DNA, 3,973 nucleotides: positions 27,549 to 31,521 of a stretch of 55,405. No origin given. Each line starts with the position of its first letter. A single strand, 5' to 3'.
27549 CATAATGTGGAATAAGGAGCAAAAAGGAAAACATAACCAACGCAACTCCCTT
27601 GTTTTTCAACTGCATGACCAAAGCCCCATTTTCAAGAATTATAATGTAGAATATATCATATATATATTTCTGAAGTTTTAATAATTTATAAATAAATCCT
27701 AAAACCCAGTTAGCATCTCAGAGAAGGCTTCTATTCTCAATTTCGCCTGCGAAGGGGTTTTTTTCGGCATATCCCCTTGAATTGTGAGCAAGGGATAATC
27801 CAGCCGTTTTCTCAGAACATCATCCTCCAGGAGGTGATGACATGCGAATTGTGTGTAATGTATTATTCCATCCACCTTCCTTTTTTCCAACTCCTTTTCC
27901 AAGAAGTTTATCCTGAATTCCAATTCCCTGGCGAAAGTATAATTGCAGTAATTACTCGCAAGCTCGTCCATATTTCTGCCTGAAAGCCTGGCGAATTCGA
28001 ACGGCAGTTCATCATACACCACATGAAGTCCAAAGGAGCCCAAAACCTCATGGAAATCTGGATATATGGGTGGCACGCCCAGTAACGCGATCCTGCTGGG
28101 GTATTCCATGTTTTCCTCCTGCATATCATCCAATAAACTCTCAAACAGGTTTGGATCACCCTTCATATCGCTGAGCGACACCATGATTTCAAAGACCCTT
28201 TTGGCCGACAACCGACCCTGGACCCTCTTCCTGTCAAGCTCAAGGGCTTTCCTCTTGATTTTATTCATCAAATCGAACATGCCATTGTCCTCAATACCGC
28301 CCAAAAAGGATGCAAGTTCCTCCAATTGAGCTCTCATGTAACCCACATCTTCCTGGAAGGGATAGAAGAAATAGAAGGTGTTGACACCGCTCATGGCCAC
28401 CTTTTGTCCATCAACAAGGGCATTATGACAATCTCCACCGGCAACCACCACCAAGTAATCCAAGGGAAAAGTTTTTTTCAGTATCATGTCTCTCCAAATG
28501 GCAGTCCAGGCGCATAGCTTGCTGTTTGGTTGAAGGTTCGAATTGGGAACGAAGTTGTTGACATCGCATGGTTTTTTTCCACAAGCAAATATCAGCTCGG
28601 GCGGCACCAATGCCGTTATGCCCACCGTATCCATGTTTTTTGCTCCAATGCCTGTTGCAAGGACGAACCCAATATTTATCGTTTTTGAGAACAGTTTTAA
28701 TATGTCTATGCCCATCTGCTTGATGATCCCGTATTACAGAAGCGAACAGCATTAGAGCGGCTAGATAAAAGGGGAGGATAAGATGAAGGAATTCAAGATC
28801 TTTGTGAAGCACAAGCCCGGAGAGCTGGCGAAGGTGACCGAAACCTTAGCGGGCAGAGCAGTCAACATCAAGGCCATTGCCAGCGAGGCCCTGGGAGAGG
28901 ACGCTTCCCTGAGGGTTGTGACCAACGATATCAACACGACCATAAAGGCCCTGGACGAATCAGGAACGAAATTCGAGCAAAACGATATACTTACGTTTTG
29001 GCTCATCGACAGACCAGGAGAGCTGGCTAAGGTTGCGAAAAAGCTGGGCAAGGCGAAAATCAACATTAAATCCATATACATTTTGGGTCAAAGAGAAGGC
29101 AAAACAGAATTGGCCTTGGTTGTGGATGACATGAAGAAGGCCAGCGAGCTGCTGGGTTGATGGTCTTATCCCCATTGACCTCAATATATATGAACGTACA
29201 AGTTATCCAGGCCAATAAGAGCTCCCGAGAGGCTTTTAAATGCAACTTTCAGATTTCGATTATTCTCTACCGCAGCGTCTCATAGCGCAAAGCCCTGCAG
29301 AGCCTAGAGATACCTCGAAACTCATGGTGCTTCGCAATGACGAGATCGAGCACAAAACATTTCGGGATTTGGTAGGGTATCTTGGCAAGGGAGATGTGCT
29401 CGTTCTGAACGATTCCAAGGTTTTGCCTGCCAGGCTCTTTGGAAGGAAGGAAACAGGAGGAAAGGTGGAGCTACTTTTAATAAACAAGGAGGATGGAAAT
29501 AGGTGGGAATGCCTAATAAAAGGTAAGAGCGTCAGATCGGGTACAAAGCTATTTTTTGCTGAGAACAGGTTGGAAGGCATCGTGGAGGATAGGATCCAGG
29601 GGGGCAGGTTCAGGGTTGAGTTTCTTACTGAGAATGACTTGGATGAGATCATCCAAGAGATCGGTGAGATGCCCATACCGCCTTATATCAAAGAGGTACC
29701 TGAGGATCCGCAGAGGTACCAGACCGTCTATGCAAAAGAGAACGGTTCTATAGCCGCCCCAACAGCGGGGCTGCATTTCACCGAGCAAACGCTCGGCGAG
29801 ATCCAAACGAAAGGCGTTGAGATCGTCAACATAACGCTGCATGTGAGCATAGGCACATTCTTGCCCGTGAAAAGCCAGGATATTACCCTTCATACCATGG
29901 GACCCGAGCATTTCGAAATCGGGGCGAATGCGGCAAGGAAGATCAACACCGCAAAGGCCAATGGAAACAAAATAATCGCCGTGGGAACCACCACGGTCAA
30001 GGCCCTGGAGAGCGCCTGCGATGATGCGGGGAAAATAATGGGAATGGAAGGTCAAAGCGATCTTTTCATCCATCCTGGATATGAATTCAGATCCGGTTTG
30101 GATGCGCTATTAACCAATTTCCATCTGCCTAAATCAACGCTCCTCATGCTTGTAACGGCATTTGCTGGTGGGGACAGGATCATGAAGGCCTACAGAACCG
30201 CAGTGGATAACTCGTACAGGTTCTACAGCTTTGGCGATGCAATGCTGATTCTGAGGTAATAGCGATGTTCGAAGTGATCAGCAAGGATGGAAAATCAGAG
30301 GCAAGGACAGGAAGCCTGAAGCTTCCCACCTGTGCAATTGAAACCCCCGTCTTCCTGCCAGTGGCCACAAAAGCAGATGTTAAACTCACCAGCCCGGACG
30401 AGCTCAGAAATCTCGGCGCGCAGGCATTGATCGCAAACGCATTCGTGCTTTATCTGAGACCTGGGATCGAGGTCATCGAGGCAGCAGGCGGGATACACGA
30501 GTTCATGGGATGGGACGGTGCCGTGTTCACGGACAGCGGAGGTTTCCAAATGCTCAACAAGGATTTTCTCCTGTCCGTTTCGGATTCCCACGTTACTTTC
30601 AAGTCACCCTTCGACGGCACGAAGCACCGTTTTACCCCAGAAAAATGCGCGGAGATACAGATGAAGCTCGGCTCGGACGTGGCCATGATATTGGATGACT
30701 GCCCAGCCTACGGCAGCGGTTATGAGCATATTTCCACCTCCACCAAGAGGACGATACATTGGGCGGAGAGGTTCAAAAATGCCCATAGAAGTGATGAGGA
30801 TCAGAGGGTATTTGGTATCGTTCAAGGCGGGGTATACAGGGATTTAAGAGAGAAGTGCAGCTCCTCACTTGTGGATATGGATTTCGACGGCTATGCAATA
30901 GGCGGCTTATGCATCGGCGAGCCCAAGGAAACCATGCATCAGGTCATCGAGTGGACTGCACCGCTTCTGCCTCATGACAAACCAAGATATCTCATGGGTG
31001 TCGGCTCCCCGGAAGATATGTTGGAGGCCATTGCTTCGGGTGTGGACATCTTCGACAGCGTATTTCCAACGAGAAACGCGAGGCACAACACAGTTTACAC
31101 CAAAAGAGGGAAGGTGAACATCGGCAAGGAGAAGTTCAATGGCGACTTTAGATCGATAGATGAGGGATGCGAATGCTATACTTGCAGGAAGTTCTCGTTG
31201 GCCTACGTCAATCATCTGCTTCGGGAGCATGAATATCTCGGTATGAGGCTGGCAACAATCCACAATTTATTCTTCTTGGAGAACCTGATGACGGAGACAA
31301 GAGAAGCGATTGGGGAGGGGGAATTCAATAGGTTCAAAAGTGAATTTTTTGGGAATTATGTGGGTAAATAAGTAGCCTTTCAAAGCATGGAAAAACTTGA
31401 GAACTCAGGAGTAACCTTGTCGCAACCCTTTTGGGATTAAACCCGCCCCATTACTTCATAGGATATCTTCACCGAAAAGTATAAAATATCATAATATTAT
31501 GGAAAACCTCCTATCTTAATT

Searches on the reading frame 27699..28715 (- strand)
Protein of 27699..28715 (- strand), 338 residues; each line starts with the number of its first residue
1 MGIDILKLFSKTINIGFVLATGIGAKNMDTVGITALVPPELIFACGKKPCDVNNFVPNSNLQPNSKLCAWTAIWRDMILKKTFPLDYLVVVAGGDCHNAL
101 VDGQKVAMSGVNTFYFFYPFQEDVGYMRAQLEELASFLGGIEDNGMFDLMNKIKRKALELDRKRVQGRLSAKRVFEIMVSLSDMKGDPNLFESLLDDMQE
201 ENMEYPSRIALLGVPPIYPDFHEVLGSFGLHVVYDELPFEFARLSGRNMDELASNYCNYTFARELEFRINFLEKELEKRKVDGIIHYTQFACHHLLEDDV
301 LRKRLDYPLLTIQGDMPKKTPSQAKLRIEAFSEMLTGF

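Call 8: search_protein_families(library=pfam, proteins=[window:27699-28715:-], max_evalue=0.001)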
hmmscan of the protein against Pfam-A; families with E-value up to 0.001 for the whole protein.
window:27699-28715:- (338 aa): 1 family
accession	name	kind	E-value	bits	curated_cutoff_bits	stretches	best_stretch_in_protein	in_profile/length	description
PF06050.19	HGD-D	-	1.5e-26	94.3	28.4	1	37-335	4-342/342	2-hydroxyglutaryl-CoA dehydratase, D-component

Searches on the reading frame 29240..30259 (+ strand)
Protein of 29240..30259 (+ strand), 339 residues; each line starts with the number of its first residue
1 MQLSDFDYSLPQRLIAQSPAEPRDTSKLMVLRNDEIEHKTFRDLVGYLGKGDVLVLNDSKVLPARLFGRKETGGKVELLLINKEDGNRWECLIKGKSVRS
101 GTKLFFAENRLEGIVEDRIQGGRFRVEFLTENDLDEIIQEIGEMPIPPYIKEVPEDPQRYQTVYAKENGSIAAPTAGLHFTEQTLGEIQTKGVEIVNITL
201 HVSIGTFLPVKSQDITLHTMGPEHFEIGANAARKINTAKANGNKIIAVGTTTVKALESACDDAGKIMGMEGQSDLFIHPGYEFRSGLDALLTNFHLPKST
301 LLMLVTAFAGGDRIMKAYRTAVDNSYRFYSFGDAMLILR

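Call 53: search_protein_families(library=pfam, proteins=[window:29240-30259:+], max_evalue=0.00001)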
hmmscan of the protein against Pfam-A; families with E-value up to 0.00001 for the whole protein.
window:29240-30259:+ (339 aa): 1 family
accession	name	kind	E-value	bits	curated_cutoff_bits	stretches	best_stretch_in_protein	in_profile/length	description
PF02547.20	Queuosine_synth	-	9.9e-128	426.2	25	1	3-337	1-322/322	Queuosine biosynthesis protein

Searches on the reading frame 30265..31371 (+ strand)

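Call 53: search_protein_families(library=pfam, proteins=[window:30265-31371:+], max_evalue=0.00001)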
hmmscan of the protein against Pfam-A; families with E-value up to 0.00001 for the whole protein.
window:30265-31371:+ (368 aa): 1 family
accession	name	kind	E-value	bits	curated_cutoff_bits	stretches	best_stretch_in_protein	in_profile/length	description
PF01702.25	TGT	-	2.3e-143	478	26.3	1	12-365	2-355/357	Queuine tRNA-ribosyltransferase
